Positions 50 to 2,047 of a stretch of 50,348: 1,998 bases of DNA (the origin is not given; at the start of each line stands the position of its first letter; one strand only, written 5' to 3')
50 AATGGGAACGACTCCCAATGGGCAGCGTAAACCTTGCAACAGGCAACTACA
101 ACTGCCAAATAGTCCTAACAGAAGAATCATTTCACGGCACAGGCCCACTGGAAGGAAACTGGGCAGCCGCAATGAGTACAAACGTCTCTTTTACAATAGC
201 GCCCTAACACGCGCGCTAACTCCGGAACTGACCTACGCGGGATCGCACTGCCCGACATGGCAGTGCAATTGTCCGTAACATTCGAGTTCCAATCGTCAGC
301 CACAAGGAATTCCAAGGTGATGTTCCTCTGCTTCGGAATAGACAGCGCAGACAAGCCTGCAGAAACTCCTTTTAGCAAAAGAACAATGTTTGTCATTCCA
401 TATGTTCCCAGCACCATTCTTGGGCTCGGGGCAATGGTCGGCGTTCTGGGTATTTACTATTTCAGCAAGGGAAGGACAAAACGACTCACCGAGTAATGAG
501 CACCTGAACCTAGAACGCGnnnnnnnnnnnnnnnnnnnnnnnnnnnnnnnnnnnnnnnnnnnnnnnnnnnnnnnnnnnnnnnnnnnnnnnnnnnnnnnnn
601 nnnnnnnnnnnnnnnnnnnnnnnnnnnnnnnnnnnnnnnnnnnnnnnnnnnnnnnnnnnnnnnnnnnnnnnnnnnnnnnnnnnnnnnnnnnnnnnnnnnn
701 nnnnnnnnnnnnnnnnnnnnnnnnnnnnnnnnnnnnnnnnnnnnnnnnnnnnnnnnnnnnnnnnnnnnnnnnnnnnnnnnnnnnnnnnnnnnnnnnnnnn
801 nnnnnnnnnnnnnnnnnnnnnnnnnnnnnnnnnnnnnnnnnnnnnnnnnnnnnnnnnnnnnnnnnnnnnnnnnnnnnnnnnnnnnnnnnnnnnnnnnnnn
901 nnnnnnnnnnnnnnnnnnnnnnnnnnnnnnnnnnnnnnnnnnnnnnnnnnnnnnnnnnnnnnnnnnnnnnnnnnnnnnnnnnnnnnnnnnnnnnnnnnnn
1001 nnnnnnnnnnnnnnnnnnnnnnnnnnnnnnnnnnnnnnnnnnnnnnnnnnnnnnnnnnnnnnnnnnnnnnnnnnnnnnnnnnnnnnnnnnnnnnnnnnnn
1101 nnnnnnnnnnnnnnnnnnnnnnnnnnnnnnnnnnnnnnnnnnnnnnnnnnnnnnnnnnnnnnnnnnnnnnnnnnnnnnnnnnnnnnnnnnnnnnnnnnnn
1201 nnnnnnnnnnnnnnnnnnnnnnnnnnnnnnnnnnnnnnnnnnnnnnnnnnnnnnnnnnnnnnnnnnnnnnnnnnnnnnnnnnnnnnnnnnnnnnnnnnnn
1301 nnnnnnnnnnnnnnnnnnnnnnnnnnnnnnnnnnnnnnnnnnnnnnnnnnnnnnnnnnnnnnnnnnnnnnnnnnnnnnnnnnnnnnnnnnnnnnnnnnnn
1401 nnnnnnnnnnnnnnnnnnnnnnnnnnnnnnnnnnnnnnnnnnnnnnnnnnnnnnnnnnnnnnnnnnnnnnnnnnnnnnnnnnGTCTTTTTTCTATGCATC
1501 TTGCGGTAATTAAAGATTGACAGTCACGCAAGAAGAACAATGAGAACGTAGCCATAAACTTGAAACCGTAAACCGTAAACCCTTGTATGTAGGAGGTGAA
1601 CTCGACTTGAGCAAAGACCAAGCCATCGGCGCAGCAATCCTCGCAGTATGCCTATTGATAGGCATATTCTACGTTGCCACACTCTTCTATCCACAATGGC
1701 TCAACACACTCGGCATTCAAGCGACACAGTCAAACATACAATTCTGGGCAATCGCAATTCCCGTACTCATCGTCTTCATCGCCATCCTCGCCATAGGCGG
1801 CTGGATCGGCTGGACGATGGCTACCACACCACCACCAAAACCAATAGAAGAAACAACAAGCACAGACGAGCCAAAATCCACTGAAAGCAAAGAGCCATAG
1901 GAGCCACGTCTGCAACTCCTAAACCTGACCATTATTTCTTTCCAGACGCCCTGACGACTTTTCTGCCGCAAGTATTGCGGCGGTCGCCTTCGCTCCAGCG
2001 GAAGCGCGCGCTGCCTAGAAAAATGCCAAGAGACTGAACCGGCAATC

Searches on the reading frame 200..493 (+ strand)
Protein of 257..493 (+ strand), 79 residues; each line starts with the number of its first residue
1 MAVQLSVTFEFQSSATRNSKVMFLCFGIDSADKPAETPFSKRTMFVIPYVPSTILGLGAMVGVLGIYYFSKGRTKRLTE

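Call 9: search_protein_families(library=ncbifam, proteins=[window:257-493:+], max_evalue=10)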
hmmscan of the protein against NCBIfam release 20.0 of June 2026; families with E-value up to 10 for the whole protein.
seq(79 aa): 0 families

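Call 30: find_related_loci(query=A4, collection=metagenome_contigs, flank=10000)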
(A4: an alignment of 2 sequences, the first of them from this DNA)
Query A4 (98 aa) in metagenome_contigs; peptide patterns used: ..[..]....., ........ (x = any residue, [..] = any of these).
129 stretches matched a pattern; 2 encode a relative of the query (tblastn E <= 1e-3); 2 distinct loci.
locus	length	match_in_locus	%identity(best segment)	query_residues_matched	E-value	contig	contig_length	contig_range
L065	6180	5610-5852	77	16-96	2e-40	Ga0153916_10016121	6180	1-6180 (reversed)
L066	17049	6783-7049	40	4-97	4e-16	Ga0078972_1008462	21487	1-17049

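Call 66: search_protein_representatives(alignment_id=A5)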
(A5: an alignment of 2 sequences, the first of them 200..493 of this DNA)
Query: 2 sequences, 221 profile positions. Proteins with E-value up to 0.001 (for the whole library): 27; up to 1e-10: 15; up to 1e-30: 11. The best 27 are listed.
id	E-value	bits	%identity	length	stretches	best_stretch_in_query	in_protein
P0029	1.5e-55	204.6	-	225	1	6-209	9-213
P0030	5.2e-50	186.4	-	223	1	3-216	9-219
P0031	9.5e-50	185.6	-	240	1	17-190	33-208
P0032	1.3e-49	185.1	-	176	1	29-190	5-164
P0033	4.3e-45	170.4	-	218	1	25-215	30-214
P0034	1.2e-44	168.9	-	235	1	19-205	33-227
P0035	1.4e-41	158.9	-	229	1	14-191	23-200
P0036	7.4e-37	143.4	-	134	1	100-217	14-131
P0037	2.1e-36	141.9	-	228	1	30-211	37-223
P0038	5.1e-33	130.9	-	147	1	74-215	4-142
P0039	6.3e-33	130.6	-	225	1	29-211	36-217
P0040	1.5e-27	113.0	-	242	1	30-194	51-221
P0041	5.3e-24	101.4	-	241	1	12-216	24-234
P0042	3.0e-18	82.6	-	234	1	24-209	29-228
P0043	1.2e-17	80.6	-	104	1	48-131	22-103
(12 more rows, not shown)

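Call 68: search_protein_families(library=ncbifam, proteins=[P0031, P0035, P0040, P0034, P0029, P0038], max_evalue=10)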
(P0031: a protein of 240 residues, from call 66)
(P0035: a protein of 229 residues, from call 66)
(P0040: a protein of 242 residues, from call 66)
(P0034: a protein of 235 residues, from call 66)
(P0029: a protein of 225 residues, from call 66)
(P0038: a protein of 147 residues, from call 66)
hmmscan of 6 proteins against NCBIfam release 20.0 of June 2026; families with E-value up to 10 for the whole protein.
P0031 (240 aa): 1 family
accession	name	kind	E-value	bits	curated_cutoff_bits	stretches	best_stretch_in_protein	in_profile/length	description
NF046011.1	MAG4940_fam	subfamily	0.0061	16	35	1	185-231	90-136/286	MAG4940 family membrane protein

P0035 (229 aa): 0 families

P0040 (242 aa): 0 families

P0034 (235 aa): 1 family
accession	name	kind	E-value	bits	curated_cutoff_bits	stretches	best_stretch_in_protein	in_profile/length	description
NF004728.0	PRK06073.1-4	equivalog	0.017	15.2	124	1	105-147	30-70/129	NADH dehydrogenase subunit A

P0029 (225 aa): 0 families

P0038 (147 aa): 0 families

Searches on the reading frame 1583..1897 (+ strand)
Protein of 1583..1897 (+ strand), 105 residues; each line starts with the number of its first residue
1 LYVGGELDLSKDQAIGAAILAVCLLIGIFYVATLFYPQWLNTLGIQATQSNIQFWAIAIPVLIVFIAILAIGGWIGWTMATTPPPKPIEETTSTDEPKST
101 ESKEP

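Call 44: search_protein_families(library=pfam, proteins=[window:1583-1897:+], max_evalue=0.01)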
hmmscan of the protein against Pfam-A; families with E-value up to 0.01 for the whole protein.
window:1583-1897:+ (105 aa): 4 families
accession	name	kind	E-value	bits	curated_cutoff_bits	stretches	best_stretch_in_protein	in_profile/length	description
PF08510.17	PIG-P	-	9.1e-07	29.2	39.3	1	20-95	11-84/121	PIG-P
PF07332.16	Phage_holin_3_6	-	0.00011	22.7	28.4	1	15-92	35-105/116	Putative Actinobacterial Holin-X, holin superfamily III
PF07297.17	DPM2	-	0.00084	20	27.3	1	12-81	2-71/75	Dolichol phosphate-mannose biosynthesis regulatory protein (DPM2)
PF00124.24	Photo_RC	-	0.0048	16.6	27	1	34-72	202-237/260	Photosynthetic reaction centre protein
